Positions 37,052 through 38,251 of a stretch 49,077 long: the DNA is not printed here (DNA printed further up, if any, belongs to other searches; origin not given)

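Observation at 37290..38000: FkbM-family methyltransferase fold inserted into a Thr-specific adenylation domain, immediately before a Cys heterocyclization module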

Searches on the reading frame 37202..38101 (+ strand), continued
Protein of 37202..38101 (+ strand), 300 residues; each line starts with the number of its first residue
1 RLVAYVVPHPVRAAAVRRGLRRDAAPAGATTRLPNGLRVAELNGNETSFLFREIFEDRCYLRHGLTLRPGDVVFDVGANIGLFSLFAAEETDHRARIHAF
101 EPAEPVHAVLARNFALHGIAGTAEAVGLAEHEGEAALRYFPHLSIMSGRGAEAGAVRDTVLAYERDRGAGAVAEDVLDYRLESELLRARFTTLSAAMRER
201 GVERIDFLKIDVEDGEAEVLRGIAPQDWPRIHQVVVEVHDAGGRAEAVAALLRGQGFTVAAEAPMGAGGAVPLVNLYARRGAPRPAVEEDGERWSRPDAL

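Call 58: find_homologous_proteins(query=L017:6001-6912:+, max_evalue=1e-30)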
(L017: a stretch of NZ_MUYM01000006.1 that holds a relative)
Query L017:6001-6912:+ (304 aa): 565 proteins with E <= 1e-30 among 8000 candidates; the best 120 are listed.
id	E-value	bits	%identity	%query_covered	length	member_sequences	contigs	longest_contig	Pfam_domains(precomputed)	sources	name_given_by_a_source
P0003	2.5e-67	246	44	93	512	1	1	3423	PF00550.32,PF05050.20,PF13193.13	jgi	jgi:FkbM family methyltransferase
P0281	8.3e-66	241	42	99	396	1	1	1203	PF05050.20,PF13193.13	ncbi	ncbi:MAG TPA: FkbM family methyltransferase, partial [Pyrinomonadaceae bacterium]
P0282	1.5e-65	240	47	86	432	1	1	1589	PF00550.32,PF05050.20,PF13193.13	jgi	jgi:FkbM family methyltransferase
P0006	2.7e-64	236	45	99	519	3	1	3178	PF00550.32,PF05050.20,PF13193.13,PF05575.17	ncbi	ncbi:hypothetical protein LTR23_011238, partial [Exophiala sp. CCFEE 6169]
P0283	5.8e-64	235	45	94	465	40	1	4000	PF00550.32,PF05050.20,PF13193.13,PF05575.17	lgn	-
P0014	9.9e-64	234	47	86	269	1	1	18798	PF05050.20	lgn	-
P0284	3.2e-63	232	44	87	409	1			PF00550.32,PF05050.20,PF02475.24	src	-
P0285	7.6e-63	231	49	78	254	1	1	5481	PF05050.20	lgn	-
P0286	5.3e-61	225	45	82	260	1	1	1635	PF05050.20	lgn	-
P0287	7.8e-60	221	47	84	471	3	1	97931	PF05050.20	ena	-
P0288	2.4e-59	219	40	97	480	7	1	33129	PF00550.32,PF05050.20,PF05575.17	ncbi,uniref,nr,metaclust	ncbi:hypothetical protein BE15_02750 [Sorangium cellulosum]|uniref:Carrier domain-containing protein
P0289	2.6e-59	219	43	80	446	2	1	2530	PF00550.32,PF05050.20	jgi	jgi:FkbM family methyltransferase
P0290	3.8e-59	219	44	88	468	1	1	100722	PF05050.20,PF13193.13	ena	-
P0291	8.8e-59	218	45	84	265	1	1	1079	PF05050.20,PF02475.24,PF05575.17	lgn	-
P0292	2.0e-58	216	44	82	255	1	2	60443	PF05050.20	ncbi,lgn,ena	-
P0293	3.4e-58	216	46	88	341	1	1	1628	PF05050.20,PF02475.24,PF13193.13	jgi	jgi:FkbM family methyltransferase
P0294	5.5e-58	215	44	84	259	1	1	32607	PF05050.20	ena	-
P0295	5.6e-58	215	40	87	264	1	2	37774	PF05050.20,PF05575.17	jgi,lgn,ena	-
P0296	1.4e-57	214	42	93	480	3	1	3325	PF00550.32,PF05050.20,PF05575.17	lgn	-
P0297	1.5e-57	214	44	77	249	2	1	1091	PF05050.20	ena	-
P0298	1.6e-57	213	42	82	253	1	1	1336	PF05050.20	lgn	-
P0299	1.6e-57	213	43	99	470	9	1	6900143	PF00550.32,PF05050.20,PF05575.17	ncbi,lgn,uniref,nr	ncbi:FkbM family methyltransferase [Streptomyces xinghaiensis]|uniref:FkbM family methyltransferase 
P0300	3.2e-57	212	43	83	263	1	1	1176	PF05050.20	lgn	-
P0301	3.5e-57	212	41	88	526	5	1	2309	PF05050.20,PF00501.35,PF13193.13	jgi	-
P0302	3.9e-57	212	45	82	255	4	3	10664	PF05050.20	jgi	jgi:31-O-methyltransferase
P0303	4.1e-57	212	41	82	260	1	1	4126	PF05050.20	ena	-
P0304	4.6e-57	212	37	86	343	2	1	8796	PF05050.20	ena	-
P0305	6.1e-57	212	41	95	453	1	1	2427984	PF00550.32,PF05050.20,PF05575.17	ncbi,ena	-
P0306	8.9e-57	211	43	94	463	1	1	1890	PF00550.32,PF05050.20,PF05575.17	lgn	-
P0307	2.2e-56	210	41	93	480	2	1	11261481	PF00550.32,PF05050.20,PF13193.13,PF05575.17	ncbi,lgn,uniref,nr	ncbi:uncharacterized protein SOCEGT47_016710 [Sorangium cellulosum]|uniref:Carrier domain-containing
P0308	2.4e-56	210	45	87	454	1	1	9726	PF00550.32,PF05050.20,PF05575.17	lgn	-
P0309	2.7e-56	209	42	93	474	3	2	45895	PF00550.32,PF05050.20,PF13193.13,PF05575.17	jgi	jgi:FkbM family methyltransferase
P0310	3.5e-56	209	46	82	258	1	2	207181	PF05050.20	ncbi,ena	-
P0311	7.9e-56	208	43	97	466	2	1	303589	PF00550.32,PF05050.20,PF05575.17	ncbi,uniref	ncbi:FkbM family methyltransferase [Streptomyces sp. NPDC050732]|uniref:FkbM family methyltransferas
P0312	8.0e-56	208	42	84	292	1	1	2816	PF05050.20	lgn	-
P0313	1.0e-55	208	43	82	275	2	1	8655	PF05050.20,PF05575.17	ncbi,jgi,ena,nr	ncbi:MAG: FkbM family methyltransferase [Nitrospirota bacterium]|nr:FkbM family methyltransferase [N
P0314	1.4e-55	207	41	85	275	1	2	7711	PF05050.20,PF05575.17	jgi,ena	-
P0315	1.7e-55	207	44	79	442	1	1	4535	PF00550.32,PF05050.20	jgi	jgi:FkbM family methyltransferase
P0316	4.7e-55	205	41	84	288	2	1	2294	PF05050.20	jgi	jgi:FkbM family methyltransferase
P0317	5.0e-55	205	41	82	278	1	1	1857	PF05050.20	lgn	-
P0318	6.9e-55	205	46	82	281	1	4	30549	PF05050.20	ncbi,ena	-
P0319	7.7e-55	205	43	93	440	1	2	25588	PF00550.32,PF05050.20,PF05575.17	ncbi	-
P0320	1.4e-54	204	43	83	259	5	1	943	PF05050.20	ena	-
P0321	1.9e-54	203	39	87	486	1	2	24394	PF00550.32,PF05050.20,PF05575.17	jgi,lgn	jgi:FkbM family methyltransferase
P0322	2.2e-54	203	44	78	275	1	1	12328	PF05050.20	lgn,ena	-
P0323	6.5e-54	202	44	83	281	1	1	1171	PF05050.20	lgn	-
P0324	7.2e-54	201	36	98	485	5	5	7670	PF00550.32,PF05050.20,PF05575.17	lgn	-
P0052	1.0e-53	201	43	94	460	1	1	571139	PF00550.32,PF05050.20,PF05575.17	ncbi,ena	-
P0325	1.0e-53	201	43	87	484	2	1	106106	PF00550.32,PF05050.20,PF05575.17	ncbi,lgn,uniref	ncbi:FkbM family methyltransferase [Streptomyces microflavus]|uniref:FkbM family methyltransferase n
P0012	1.3e-53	201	41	82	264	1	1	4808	PF05050.20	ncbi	-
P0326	1.9e-53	200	37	99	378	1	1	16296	PF05050.20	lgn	-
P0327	1.9e-53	200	41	92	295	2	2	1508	PF05050.20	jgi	jgi:FkbM family methyltransferase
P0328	1.9e-53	200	42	84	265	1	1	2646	PF05050.20,PF05575.17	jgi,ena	-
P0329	2.8e-53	200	44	80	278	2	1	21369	PF05050.20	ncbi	ncbi:MAG: FkbM family methyltransferase [Nitrospirota bacterium]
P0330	3.9e-53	199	43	85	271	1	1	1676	PF05050.20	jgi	-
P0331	5.0e-53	199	42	93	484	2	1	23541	PF00550.32,PF05050.20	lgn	-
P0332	7.4e-53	198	43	82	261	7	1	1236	PF05050.20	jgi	jgi:31-O-methyltransferase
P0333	9.4e-53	198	39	96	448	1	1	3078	PF05050.20,PF13193.13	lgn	-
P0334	9.8e-53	198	38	91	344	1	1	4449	PF05050.20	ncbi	-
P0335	1.1e-52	198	40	99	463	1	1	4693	PF00550.32,PF05050.20,PF05575.17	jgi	jgi:FkbM family methyltransferase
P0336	1.2e-52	197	42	84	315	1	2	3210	PF05050.20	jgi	jgi:phthiocerol/phenolphthiocerol synthesis type-I polyketide synthase E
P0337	1.3e-52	197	45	80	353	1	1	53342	PF05050.20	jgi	jgi:FkbM family methyltransferase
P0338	1.3e-52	197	45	82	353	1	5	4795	PF05050.20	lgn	-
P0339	1.6e-52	197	42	86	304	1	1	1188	PF05050.20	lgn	-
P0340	1.8e-52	197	43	93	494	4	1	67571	PF00550.32,PF05050.20,PF05575.17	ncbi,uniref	ncbi:FkbM family methyltransferase [Streptomyces sp. NPDC013187]|uniref:FkbM family methyltransferas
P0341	1.9e-52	197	43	78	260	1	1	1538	PF05050.20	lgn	-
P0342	2.3e-52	197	42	93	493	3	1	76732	PF00550.32,PF05050.20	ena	-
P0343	2.5e-52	196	43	82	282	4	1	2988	PF05050.20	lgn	-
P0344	2.7e-52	196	41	83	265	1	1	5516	PF05050.20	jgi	jgi:FkbM family methyltransferase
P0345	2.8e-52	196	44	85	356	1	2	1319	PF05050.20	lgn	-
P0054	3.1e-52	196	44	80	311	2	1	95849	PF05050.20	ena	-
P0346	3.4e-52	196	40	90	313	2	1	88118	PF05050.20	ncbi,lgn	-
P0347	4.1e-52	196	47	75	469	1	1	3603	PF00550.32,PF05050.20,PF13193.13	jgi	jgi:FkbM family methyltransferase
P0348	4.3e-52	196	41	97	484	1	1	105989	PF00550.32,PF05050.20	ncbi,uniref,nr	ncbi:FkbM family methyltransferase [Streptomyces sp. TRM68367]|uniref:FkbM family methyltransferase 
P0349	5.4e-52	195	46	78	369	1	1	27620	PF05050.20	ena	-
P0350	6.3e-52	195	42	80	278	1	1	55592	PF05050.20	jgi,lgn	jgi:FkbM family methyltransferase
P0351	6.4e-52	195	43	82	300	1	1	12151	PF05050.20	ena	-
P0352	6.7e-52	195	47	77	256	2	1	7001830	PF05050.20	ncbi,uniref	ncbi:FkbM family methyltransferase [Streptomyces sp. NBC_00344]|uniref:FkbM family methyltransferase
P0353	7.6e-52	195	44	82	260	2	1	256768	PF05050.20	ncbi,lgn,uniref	ncbi:FkbM family methyltransferase [Streptomyces cucumeris]|uniref:FkbM family methyltransferase n=1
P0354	1.0e-51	194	42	91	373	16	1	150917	PF05050.20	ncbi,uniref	ncbi:FkbM family methyltransferase [Streptomyces sp. NPDC056930]|uniref:FkbM family methyltransferas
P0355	1.1e-51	194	43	83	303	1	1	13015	PF05050.20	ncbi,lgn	-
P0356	1.2e-51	194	41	82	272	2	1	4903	PF05050.20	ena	-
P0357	1.2e-51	194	39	84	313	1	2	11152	PF05050.20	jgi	jgi:FkbM family methyltransferase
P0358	1.2e-51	194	39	82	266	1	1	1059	PF05050.20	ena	-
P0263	1.4e-51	194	42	83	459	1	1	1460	PF05050.20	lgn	-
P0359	1.4e-51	194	41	82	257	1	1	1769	PF05050.20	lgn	-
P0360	1.4e-51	194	38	82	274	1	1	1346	PF05050.20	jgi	jgi:FkbM family methyltransferase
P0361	1.9e-51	193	43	82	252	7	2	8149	PF05050.20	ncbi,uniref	ncbi:FkbM family methyltransferase [Streptomyces koyangensis]|uniref:FkbM family methyltransferase n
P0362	2.4e-51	193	45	82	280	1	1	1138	PF05050.20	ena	-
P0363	2.6e-51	193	46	78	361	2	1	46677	PF05050.20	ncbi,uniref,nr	ncbi:FkbM family methyltransferase [Streptomyces sp. A012304]|uniref:FkbM family methyltransferase n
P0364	3.8e-51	193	41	82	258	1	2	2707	PF05050.20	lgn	-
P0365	4.0e-51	192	44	82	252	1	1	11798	PF05050.20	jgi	jgi:FkbM family methyltransferase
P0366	4.3e-51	192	43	82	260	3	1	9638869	PF05050.20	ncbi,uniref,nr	ncbi:FkbM family methyltransferase [Streptomyces sp. S465]|uniref:FkbM family methyltransferase n=1 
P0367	4.3e-51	192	40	83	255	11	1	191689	PF05050.20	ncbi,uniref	ncbi:FkbM family methyltransferase [Streptomyces sviceus]|uniref:FkbM family methyltransferase n=1 T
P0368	4.4e-51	192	39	82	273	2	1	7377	PF05050.20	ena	-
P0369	5.7e-51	192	41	83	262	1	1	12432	PF05050.20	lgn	-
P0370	5.8e-51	192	39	83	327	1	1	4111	PF05050.20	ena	-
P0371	6.6e-51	192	45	82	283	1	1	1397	PF05050.20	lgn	-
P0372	7.2e-51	192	44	82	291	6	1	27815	PF05050.20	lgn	-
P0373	7.5e-51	192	44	82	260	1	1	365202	PF05050.20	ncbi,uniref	ncbi:FkbM family methyltransferase [Actinoplanes sp. NPDC049265]|uniref:FkbM family methyltransferas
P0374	7.8e-51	191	41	95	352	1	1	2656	PF05050.20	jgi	jgi:FkbM family methyltransferase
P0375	8.0e-51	191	44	82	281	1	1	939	PF05050.20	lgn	-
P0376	1.0e-50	191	42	79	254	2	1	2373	PF05050.20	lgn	-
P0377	1.1e-50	191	40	82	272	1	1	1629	PF05050.20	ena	-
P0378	1.3e-50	191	42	84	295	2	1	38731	PF05050.20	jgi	jgi:FkbM family methyltransferase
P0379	1.8e-50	190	44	82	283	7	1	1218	PF05050.20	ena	-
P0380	1.8e-50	190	45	82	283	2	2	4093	PF05050.20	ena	-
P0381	1.8e-50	190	42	84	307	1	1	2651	PF05050.20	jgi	jgi:FkbM family methyltransferase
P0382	1.9e-50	190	44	78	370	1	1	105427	PF05050.20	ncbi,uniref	ncbi:FkbM family methyltransferase [Streptomyces sp. NPDC000658]|uniref:FkbM family methyltransferas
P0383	3.2e-50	189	47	76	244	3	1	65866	PF05050.20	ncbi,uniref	ncbi:FkbM family methyltransferase [Streptomyces griseoluteus]|uniref:FkbM family methyltransferase 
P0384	3.5e-50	189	40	82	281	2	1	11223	PF05050.20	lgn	-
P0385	3.6e-50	189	43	82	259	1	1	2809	PF05050.20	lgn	-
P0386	3.7e-50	189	42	83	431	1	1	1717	PF00550.32,PF05050.20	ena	-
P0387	4.2e-50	189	44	82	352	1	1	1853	PF05050.20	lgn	-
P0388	4.5e-50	189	39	85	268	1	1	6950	PF05050.20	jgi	jgi:FkbM family methyltransferase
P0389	5.1e-50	189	42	82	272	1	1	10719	PF05050.20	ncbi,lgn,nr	ncbi:MAG TPA: FkbM family methyltransferase [Thermoanaerobaculia bacterium]|nr:FkbM family methyltra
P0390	5.2e-50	189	35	90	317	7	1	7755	PF05050.20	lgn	-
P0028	6.1e-50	189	42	83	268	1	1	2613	PF05050.20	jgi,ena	jgi:FkbM family methyltransferase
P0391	6.1e-50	189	42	84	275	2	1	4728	PF05050.20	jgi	jgi:phthiocerol/phenolphthiocerol synthesis type-I polyketide synthase E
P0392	7.3e-50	188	42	82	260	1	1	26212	PF05050.20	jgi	jgi:31-O-methyltransferase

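Call 70: find_encoding_contigs(protein=P0142, flank=10000, max_places=3)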
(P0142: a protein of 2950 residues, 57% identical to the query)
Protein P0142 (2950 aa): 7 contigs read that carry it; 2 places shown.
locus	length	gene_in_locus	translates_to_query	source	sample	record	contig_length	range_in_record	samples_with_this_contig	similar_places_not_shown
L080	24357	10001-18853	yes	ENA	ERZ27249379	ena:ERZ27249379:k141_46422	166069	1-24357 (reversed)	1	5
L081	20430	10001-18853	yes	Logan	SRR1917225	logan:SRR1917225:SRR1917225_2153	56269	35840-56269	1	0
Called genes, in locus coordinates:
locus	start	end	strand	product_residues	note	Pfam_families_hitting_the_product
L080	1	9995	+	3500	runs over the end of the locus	PF00668:Condensation, PF18563:TubC_N, PF00501:AMP-binding, PF08241:Methyltransf_11, PF08242:Methyltransf_12, PF13489:Methyltransf_23, PF13649:Methyltransf_25, PF00550:PP-binding, +5 more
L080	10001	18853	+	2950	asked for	PF00668:Condensation, PF00501:AMP-binding, PF05050:Methyltransf_21, PF00550:PP-binding, PF00668:Condensation, PF00501:AMP-binding, PF00881:Nitroreductase, PF00550:PP-binding, +2 more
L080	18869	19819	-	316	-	PF00188:CAP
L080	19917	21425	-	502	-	PF03972:MmgE_PrpD_N, PF19305:MmgE_PrpD_C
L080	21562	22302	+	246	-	-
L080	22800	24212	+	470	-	PF13424:TPR_12 (weak), PF13432:TPR_16 (weak), PF13414:TPR_11 (weak), PF13424:TPR_12 (weak), PF13371:TPR_9 (weak), PF13414:TPR_11, PF13432:TPR_16 (weak), PF13759:2OG-FeII_Oxy_5, +10 more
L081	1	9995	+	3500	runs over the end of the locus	PF00668:Condensation, PF18563:TubC_N, PF00501:AMP-binding, PF08241:Methyltransf_11, PF08242:Methyltransf_12, PF13489:Methyltransf_23, PF13649:Methyltransf_25, PF00550:PP-binding, +5 more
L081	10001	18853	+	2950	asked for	PF00668:Condensation, PF00501:AMP-binding, PF05050:Methyltransf_21, PF00550:PP-binding, PF00668:Condensation, PF00501:AMP-binding, PF00881:Nitroreductase, PF00550:PP-binding, +2 more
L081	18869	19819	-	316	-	PF00188:CAP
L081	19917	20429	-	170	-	?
